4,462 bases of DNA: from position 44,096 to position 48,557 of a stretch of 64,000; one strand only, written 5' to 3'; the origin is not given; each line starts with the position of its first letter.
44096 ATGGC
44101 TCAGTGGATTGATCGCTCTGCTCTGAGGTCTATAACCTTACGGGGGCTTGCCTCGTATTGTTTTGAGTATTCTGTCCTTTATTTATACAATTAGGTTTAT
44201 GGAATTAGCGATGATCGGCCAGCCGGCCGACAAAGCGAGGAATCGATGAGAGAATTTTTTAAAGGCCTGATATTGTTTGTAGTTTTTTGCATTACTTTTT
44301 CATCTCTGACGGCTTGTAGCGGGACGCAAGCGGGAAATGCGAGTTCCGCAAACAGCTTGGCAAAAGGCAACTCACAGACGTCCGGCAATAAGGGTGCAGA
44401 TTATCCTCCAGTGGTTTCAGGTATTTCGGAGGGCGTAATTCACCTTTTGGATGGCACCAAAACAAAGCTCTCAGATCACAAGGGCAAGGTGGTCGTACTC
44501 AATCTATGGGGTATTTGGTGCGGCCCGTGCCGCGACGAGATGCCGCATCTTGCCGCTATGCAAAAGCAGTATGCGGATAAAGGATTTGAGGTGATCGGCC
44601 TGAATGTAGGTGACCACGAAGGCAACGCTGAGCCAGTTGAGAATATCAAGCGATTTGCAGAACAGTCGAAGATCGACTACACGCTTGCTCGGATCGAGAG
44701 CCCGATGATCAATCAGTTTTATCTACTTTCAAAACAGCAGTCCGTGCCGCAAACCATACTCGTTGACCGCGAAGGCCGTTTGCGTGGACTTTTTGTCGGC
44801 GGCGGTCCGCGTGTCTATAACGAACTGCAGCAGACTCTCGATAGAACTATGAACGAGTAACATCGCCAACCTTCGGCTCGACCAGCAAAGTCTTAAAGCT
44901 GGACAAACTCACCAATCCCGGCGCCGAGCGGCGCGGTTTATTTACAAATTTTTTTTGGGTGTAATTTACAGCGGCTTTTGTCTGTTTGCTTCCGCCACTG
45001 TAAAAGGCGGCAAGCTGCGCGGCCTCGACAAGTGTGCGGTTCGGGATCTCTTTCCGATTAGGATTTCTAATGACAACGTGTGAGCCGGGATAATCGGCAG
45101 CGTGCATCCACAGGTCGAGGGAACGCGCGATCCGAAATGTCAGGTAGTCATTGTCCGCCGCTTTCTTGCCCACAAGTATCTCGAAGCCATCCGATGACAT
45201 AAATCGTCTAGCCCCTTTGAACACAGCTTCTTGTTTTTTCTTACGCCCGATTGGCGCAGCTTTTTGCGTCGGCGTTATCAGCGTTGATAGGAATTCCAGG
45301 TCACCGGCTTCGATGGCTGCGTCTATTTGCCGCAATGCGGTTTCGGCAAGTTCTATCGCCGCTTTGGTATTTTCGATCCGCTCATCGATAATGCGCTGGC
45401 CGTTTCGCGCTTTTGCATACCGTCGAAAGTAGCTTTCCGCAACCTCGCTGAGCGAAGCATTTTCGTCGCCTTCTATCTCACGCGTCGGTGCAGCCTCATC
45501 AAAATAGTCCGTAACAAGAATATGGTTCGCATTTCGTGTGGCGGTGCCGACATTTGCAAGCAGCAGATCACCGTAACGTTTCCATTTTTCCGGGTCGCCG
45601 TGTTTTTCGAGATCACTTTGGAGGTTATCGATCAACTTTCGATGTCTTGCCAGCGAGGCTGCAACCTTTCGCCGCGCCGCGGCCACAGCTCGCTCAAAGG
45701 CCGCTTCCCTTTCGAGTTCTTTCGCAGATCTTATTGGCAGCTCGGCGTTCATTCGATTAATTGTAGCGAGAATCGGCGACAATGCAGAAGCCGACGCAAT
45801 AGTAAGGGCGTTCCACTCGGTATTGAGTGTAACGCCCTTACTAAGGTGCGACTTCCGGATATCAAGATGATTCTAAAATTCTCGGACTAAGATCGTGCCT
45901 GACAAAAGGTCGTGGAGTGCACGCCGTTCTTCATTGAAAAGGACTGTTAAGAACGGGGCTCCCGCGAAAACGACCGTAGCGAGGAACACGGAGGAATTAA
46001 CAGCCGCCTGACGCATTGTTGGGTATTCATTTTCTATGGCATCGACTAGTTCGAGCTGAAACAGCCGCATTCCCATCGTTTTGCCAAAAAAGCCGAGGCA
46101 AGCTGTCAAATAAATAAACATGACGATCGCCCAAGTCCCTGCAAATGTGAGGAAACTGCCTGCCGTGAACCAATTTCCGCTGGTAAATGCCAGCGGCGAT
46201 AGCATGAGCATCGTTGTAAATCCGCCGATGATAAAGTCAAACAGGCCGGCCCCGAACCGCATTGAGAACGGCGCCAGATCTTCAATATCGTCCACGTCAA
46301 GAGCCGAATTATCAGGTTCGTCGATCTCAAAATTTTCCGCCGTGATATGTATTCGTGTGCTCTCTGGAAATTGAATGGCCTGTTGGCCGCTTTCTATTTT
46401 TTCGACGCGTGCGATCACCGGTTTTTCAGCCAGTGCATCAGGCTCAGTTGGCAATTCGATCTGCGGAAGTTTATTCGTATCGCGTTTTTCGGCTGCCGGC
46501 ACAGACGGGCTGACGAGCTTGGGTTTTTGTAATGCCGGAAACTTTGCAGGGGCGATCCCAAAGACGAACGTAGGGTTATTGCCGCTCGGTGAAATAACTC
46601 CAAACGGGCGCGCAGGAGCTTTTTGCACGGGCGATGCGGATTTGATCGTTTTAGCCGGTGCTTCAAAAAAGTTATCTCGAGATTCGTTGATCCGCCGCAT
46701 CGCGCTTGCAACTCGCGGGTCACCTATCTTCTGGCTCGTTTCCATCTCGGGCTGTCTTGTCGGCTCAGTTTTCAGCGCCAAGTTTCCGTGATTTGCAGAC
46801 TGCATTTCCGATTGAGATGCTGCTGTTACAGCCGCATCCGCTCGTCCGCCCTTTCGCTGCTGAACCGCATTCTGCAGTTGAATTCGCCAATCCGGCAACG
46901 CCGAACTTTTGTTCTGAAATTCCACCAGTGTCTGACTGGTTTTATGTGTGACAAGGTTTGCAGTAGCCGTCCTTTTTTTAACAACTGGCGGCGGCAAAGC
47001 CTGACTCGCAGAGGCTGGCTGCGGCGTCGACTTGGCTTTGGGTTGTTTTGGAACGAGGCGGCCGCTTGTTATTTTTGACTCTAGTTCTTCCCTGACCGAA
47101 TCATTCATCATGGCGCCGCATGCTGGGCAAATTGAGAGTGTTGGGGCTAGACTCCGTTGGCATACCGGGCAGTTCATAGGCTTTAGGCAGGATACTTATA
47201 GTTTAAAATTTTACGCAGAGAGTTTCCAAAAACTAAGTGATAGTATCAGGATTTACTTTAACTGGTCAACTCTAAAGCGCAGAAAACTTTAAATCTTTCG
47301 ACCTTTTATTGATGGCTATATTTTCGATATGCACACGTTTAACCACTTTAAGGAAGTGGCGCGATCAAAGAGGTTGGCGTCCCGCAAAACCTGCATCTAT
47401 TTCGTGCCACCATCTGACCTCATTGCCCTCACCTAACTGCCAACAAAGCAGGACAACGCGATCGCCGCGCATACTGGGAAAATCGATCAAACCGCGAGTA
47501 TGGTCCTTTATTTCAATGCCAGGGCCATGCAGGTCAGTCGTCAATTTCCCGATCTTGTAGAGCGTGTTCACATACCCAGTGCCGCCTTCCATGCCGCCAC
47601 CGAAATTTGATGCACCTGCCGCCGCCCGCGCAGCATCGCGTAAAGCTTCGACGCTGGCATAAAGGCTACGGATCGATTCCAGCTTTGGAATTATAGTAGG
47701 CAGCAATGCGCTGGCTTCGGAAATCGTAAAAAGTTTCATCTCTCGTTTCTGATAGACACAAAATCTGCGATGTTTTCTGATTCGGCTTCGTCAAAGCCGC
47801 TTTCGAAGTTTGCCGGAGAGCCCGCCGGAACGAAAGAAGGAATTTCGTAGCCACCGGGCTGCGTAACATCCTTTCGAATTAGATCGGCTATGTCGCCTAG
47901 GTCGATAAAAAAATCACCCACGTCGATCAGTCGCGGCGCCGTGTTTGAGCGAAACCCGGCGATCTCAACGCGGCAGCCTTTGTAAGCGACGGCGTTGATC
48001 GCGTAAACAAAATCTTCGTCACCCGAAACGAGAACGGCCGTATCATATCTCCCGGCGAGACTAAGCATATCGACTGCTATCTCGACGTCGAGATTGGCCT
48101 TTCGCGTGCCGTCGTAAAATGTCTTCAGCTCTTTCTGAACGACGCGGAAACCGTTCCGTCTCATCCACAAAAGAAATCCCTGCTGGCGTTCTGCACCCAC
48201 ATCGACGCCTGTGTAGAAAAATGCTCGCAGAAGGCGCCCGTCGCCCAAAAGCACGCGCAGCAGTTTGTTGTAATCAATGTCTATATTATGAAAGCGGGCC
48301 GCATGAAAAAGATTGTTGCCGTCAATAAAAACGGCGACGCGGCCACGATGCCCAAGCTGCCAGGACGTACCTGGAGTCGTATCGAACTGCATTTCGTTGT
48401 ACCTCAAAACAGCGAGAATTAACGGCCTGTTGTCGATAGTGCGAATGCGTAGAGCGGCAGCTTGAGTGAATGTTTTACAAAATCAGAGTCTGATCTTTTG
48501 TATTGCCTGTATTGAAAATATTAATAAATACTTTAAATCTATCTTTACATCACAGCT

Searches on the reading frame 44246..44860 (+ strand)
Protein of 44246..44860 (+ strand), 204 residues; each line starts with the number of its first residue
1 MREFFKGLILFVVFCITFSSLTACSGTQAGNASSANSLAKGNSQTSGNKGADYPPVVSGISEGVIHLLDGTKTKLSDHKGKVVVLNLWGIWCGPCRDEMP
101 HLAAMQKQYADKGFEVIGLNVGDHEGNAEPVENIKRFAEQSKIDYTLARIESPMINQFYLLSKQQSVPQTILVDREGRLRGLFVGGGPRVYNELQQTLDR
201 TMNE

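Call 47: search_protein_families(library=pfam, proteins=[window:44246-44860:+])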
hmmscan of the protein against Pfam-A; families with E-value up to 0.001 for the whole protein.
window:44246-44860:+ (204 aa): 5 families
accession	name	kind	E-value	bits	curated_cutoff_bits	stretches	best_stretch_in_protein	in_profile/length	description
PF00578.27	AhpC-TSA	-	2.1e-19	70.1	26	1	68-180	13-122/124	AhpC/TSA family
PF08534.16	Redoxin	-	2.2e-16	60.4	26.6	1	68-188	16-137/148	Redoxin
PF13905.12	Thioredoxin_8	-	4.5e-08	33.8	27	1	80-178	1-93/94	Thioredoxin-like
PF00255.25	GSHPx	-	2e-05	24.6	27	1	68-140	9-81/108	Glutathione peroxidase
PF00085.26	Thioredoxin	-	4.1e-05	24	23.5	1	79-126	17-63/103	Thioredoxin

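Call 69: find_encoding_contigs(protein=window:44246-44860:+, flank=10000, max_places=10)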
Protein window:44246-44860:+ (204 aa): 23 contigs read that carry it; 10 places shown.
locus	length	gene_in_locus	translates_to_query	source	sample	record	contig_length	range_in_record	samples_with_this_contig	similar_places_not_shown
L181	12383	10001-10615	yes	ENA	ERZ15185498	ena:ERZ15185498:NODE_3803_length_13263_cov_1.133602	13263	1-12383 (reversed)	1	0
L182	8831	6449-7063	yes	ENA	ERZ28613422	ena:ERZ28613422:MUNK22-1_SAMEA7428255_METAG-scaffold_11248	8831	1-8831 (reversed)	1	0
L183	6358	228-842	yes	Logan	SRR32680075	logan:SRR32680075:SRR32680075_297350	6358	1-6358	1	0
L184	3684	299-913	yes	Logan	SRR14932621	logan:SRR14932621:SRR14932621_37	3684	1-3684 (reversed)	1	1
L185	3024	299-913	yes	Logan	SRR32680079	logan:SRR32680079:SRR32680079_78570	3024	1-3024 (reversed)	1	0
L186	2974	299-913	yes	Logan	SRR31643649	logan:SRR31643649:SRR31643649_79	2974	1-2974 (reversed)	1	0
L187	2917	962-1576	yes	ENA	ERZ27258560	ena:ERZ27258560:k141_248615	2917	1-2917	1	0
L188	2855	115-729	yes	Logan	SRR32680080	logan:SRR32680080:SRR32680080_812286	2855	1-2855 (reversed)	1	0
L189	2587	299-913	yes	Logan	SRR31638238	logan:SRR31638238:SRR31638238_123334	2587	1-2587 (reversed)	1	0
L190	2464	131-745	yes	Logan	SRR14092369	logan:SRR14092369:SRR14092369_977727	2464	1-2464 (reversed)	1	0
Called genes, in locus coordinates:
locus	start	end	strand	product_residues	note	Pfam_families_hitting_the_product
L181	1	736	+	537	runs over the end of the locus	?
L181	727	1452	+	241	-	PF05742:TANGO2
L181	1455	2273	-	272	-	PF13444:Acetyltransf_5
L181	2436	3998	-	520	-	PF13541:ChlI, PF05362:Lon_C (weak), PF00493:MCM, PF01078:Mg_chelatase, PF05496:RuvB_N (faint), PF07728:AAA_5, PF13335:Mg_chelatase_C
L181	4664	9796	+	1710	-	PF14312:FG-GAP_2, PF05048:NosD (faint), PF14312:FG-GAP_2, PF00404:Dockerin_1 (faint), PF00963:Cohesin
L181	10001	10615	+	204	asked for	PF08534:Redoxin, PF00255:GSHPx (faint), PF00578:AhpC-TSA, PF13905:Thioredoxin_8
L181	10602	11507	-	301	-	PF05833:NFACT_N, PF05670:NFACT-R_1, PF18297:NFACT-R_2 (weak)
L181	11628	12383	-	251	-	?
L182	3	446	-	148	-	?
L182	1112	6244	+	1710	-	PF14312:FG-GAP_2, PF05048:NosD (faint), PF14312:FG-GAP_2, PF00404:Dockerin_1 (faint), PF00963:Cohesin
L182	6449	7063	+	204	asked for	PF08534:Redoxin, PF00255:GSHPx (faint), PF00578:AhpC-TSA, PF13905:Thioredoxin_8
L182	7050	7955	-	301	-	PF05833:NFACT_N, PF05670:NFACT-R_1, PF18297:NFACT-R_2 (weak)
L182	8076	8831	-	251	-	?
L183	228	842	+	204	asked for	PF08534:Redoxin, PF00255:GSHPx (faint), PF00578:AhpC-TSA, PF13905:Thioredoxin_8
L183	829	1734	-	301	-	PF05833:NFACT_N, PF05670:NFACT-R_1, PF18297:NFACT-R_2 (weak)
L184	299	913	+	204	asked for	PF08534:Redoxin, PF00255:GSHPx (faint), PF00578:AhpC-TSA, PF13905:Thioredoxin_8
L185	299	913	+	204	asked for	PF08534:Redoxin, PF00255:GSHPx (faint), PF00578:AhpC-TSA, PF13905:Thioredoxin_8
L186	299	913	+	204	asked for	PF08534:Redoxin, PF00255:GSHPx (faint), PF00578:AhpC-TSA, PF13905:Thioredoxin_8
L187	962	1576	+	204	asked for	PF08534:Redoxin, PF00255:GSHPx (faint), PF00578:AhpC-TSA, PF13905:Thioredoxin_8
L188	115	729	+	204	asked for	PF08534:Redoxin, PF00255:GSHPx (faint), PF00578:AhpC-TSA, PF13905:Thioredoxin_8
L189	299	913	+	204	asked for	PF08534:Redoxin, PF00255:GSHPx (faint), PF00578:AhpC-TSA, PF13905:Thioredoxin_8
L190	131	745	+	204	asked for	PF08534:Redoxin, PF00255:GSHPx (faint), PF00578:AhpC-TSA, PF13905:Thioredoxin_8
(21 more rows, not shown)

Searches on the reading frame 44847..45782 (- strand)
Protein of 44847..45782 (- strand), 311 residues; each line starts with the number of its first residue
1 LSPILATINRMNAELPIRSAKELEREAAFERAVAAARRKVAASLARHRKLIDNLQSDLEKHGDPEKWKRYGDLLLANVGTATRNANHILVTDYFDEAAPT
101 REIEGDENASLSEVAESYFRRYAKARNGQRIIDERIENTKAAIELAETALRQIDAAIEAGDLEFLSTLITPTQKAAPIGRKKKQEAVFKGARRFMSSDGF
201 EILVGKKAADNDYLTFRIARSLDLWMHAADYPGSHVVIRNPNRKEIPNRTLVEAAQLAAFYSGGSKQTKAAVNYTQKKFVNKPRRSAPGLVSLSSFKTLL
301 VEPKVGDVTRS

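Call 47: search_protein_families(library=pfam, proteins=[window:44847-45782:-])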
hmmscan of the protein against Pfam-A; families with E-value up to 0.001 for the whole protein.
window:44847-45782:- (311 aa): 3 families
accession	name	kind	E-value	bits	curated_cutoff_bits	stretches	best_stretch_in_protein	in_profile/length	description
PF05833.16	NFACT_N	-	5.9e-21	75.2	31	1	29-163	298-431/456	NFACT N-terminal and middle domains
PF05670.18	NFACT-R_1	-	1.7e-14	54.8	29.8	1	193-285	4-98/112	NFACT protein RNA binding domain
PF18297.6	NFACT-R_2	-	4.1e-09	37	26.9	1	192-278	2-83/104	NFACT protein RNA binding domain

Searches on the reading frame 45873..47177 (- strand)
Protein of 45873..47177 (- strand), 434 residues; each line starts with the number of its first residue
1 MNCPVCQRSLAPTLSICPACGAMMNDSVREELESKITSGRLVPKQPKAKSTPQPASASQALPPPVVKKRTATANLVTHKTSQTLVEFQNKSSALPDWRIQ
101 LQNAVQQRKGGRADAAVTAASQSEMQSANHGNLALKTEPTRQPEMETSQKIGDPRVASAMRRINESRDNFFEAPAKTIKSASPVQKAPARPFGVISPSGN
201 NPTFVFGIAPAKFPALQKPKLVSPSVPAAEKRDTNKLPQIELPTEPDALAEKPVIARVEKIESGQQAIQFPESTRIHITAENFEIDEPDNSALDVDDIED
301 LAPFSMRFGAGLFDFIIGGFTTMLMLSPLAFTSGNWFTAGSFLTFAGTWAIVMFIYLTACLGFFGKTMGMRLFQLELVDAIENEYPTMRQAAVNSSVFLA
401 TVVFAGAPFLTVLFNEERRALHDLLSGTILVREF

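Call 47: search_protein_families(library=pfam, proteins=[window:45873-47177:-])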
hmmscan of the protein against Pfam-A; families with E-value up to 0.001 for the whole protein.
window:45873-47177:- (434 aa): 1 family
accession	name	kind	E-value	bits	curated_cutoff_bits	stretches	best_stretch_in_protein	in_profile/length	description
PF06271.18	RDD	-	1.2e-15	58.4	24.1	1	302-427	2-137/137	RDD family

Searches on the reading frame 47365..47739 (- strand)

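Call 47: search_protein_families(library=pfam, proteins=[window:47365-47739:-])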
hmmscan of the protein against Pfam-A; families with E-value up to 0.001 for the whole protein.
window:47365-47739:- (124 aa): 1 family
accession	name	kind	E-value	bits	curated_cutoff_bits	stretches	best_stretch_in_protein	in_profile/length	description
PF09969.14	DUF2203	-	9.2e-29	101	24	1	2-124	1-122/122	Uncharacterized conserved protein (DUF2203)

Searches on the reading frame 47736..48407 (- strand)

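Call 47: search_protein_families(library=pfam, proteins=[window:47736-48407:-])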
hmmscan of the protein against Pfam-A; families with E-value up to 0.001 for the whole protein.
window:47736-48407:- (223 aa): 1 family
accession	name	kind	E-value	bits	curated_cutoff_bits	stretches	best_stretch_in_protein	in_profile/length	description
PF01936.24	NYN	-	4.7e-35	121.6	24.2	1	23-170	1-144/145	NYN domain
